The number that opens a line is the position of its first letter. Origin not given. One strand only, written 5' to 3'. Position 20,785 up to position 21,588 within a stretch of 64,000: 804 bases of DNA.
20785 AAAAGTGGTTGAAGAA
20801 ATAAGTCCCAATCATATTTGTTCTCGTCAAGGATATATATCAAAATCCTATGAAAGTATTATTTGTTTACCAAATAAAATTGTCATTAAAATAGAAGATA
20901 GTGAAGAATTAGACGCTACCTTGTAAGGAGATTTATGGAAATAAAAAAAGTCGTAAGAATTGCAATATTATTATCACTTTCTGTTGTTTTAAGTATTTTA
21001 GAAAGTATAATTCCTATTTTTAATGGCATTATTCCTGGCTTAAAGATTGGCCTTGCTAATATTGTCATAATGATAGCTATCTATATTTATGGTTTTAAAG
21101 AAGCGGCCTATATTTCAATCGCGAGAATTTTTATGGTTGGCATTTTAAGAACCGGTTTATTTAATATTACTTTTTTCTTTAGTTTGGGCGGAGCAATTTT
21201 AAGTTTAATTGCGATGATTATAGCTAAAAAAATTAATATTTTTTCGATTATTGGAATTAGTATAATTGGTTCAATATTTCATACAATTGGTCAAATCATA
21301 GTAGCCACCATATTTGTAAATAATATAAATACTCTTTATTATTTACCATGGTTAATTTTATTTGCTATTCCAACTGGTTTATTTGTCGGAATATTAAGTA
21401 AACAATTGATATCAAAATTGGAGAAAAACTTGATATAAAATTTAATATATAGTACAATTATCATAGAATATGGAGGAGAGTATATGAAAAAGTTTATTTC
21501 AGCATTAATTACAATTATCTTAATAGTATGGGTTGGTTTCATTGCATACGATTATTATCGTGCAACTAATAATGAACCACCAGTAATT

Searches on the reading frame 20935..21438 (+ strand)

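Call 65: search_protein_families(library=pfam, proteins=[window:20935-21438:+], max_evalue=0.0001)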
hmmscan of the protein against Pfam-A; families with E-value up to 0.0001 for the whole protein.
window:20935-21438:+ (167 aa): 1 family
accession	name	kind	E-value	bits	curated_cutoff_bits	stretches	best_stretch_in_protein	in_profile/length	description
PF07456.16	Hpre_diP_synt_I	-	4.8e-41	140.7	30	1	12-158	1-147/147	Heptaprenyl diphosphate synthase component I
